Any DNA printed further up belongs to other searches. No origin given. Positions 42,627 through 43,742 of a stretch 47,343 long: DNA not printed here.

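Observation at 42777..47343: Minus-strand surface-display operon: giant Ig-repeat/DUF11 protein, CAP-domain protein, sortase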

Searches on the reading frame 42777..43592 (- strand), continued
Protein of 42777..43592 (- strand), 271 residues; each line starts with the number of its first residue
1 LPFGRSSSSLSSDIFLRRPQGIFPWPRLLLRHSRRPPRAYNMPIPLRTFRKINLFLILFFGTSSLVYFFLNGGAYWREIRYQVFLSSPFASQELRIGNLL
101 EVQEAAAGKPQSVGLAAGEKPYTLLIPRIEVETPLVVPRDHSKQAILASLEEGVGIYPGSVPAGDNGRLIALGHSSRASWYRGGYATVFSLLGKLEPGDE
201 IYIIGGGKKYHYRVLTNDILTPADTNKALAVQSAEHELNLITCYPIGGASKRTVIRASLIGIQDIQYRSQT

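Call 33: search_solved_structures(query=A1, max_evalue=0.001, show_alignments=2)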
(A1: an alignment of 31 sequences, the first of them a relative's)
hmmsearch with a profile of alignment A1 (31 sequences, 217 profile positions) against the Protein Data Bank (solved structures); distinct sequences matched with E-value up to 0.001: 50.
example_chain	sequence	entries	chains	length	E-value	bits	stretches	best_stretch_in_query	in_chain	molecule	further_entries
5k9a_A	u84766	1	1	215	2.8e-14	56.4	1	67-213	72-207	Putative fimbrial associated sortase-like protein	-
6bwe_A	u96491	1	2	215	3e-14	56.4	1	69-213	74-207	Putative fimbrial associated sortase-like protein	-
2xwg_A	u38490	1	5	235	9.5e-14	54.7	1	73-212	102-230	SORTASE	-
24rr_A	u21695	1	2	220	1.7e-13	53.9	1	66-212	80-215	Ebp pilus assembly class C sortase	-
7cg9_A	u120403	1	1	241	2.8e-12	49.9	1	54-212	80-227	Class C sortase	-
8t28_A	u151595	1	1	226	6.1e-11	45.5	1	65-210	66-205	Class C sortase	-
2ln7_A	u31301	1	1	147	9.7e-11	44.9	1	71-212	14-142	LPXTG-site transpeptidase family protein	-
8gr6_A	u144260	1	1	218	1.7e-10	44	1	75-215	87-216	Sortase-like protein, putative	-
4d70_A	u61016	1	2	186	9.6e-10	41.6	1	75-212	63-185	SORTASE FAMILY PROTEIN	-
6ixz_A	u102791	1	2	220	1e-09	41.5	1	76-210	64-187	Sortase family protein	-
7d6p_A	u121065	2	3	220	1e-09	41.5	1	76-210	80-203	Sortase family protein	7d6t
2kw8_A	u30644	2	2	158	1.1e-09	41.5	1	75-215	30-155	LPXTG-site transpeptidase family protein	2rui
3o0p_A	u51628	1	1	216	4.3e-09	39.5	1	41-212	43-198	Sortase family protein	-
8guu_A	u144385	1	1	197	9e-09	38.4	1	75-213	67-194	Sortase-like protein, putative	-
8gmx_A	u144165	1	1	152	1.4e-08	37.8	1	77-212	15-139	Class C sortase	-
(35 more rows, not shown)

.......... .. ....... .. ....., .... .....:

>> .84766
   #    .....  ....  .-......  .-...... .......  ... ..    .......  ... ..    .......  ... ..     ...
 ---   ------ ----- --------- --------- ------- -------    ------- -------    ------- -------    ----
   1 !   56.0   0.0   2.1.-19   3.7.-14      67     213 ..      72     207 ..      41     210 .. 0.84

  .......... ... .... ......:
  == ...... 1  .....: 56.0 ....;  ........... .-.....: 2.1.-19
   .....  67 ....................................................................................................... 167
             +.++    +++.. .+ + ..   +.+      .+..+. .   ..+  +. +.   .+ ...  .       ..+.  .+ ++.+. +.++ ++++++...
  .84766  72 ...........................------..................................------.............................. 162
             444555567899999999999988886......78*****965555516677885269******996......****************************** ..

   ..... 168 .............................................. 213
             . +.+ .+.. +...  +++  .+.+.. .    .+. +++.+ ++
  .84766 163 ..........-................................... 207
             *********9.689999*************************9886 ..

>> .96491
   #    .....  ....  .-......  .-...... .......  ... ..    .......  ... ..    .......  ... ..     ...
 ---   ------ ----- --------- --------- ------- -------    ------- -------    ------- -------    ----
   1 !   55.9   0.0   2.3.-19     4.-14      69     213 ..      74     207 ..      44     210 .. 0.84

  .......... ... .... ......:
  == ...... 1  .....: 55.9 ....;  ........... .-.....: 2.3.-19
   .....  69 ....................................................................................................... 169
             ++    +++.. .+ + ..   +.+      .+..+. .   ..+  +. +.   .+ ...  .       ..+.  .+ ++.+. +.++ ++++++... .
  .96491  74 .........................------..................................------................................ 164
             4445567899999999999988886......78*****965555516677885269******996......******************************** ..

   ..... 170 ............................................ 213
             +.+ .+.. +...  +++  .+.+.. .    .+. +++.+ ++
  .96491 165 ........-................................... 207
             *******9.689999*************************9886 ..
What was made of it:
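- The best PDB sequence matches are pilus-specific class C sortases (5k9a 2.8e-14, 2xwg, 24rr; call 33).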

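Call 34: fold_search(model_id=the predicted structure, library=pdb)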
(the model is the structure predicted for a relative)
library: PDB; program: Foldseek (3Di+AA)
matches with E <= 10: 601; with E <= 0.001: 133
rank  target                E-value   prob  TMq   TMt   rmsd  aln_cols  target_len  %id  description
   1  2w1k_A                8.8e-14  1.00  0.54  0.59  10.2       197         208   20  Crystal Structure of Sortase C-3 (SRTC-3) from Streptococcus pneumoniae (released 2008-12-23)
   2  5k9a                  3.7e-12  1.00  0.51  0.54   4.3       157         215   27  Sortase A from Corynebacterium diphtheriae (released 2016-06-15)
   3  6bwe_B                5.7e-12  1.00  0.51  0.62  10.7       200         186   22  Sortase A from Corynebacterium diphtheriae, lid mutant (released 2017-12-27)
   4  7cfj_A                6.8e-12  1.00  0.53  0.82   2.5       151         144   20  Crystal structure of housekeeping sortase SrtA from Lactobacillus rhamnosus GG (released 2022-03-02)
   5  7cg9                  6.8e-12  1.00  0.49  0.58  12.9       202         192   20  Crystal structure of pilin-specific sortase SrtC1 from Lactobacillus rhamnosus GG (released 2022-03-02)
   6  5hu4                  8.7e-12  1.00  0.50  0.76   3.3       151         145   19  Cystal structure of listeria monocytogenes sortase A (released 2017-02-01)
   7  3tbe_F                9.3e-12  1.00  0.49  0.59  10.5       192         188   22  The crystal structure of the complex of Streptococcus agalactiae sortase C1 and MTSET (released 2011-10-26)
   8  2xwg_A                9.8e-12  1.00  0.52  0.65  11.2       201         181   20  Crystal structure of sortase C-1 from Actinomyces oris (formerly Actinomyces naeslundii) (released 2011-02-23)
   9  7s56                  1.2e-11  1.00  0.51  0.70   4.0       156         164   18  Sortase A from Streptococcus agalactiae, residues 79-247 (released 2022-01-12)
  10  2kw8_MODEL_1_A        1.5e-11  1.00  0.50  0.70   8.6       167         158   22  Solution Structure of Bacillus anthracis Sortase A (SrtA) Transpeptidase (released 2010-05-26)
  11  6bwe_A                1.7e-11  1.00  0.51  0.61  10.2       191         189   26  Sortase A from Corynebacterium diphtheriae, lid mutant (released 2017-12-27)
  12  3rbj_B                1.7e-11  1.00  0.49  0.59  11.6       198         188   22  Crystal Structure of the lid-mutant of Streptococcus agalactiae Sortase C1 (released 2011-09-07)
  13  4tqx                  1.9e-11  1.00  0.52  0.58   4.1       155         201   21  Molecular Basis of Streptococcus mutans Sortase A Inhibition by Chalcone. (released 2015-05-20)
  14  7f87_A                2.1e-11  1.00  0.53  0.81   2.5       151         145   20  Crystal structure of housekeeping sortase SrtA bound with self derived tripeptide from Lactobacillus rhamnosus GG (released 2022-07-06)
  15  4g1j_A                2.8e-11  1.00  0.51  0.58  11.3       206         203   20  Sortase C1 of GBS Pilus Island 1 (released 2012-12-05)
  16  2xwg_B                3.6e-11  1.00  0.50  0.61   3.1       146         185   25  Crystal structure of sortase C-1 from Actinomyces oris (formerly Actinomyces naeslundii) (released 2011-02-23)
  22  2xwg_D                5.5e-11  1.00  0.50  0.61   3.1       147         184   24  Crystal structure of sortase C-1 from Actinomyces oris (formerly Actinomyces naeslundii) (released 2011-02-23)
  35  2xwg_E                1.0e-10  1.00  0.50  0.64   2.8       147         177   24  Crystal structure of sortase C-1 from Actinomyces oris (formerly Actinomyces naeslundii) (released 2011-02-23)
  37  2xwg_C                1.1e-10  1.00  0.50  0.65   3.0       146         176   25  Crystal structure of sortase C-1 from Actinomyces oris (formerly Actinomyces naeslundii) (released 2011-02-23)
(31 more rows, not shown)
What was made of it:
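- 42777..43469 (-): Sortase gene (230 aa). Features:
- N-terminal TM at 43383..43439;
- conserved SPFAS at 43320..43334;
- catalytic domain at 42816..43220;
- His133 at 43071..43073;
- Cys202 at 42864..42866;
- Arg211 at 42837..42839. Foldseek matches sortases of classes A, C, D and E at E 1e-11 to 1e-13 (call 34).
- Class C, D, A and E structures score almost equally in Foldseek (call 34).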

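Call 56: search_protein_families(library=pfam, proteins=[L015:8632-9912:+], max_evalue=0.001)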
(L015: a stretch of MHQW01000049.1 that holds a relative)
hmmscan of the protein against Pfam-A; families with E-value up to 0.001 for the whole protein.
L015:8632-9912:+ (427 aa): 2 families
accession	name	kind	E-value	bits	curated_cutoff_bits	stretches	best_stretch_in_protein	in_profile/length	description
PF00188.32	CAP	-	2.8e-12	48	21.1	1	71-173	3-104/117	Cysteine-rich secretory protein family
PF01471.23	PG_binding_1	-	1.9e-07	31.6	23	1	254-299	1-44/57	Putative peptidoglycan binding domain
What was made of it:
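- One orthologue (L015) carries a PG_binding_1 insert (call 56).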
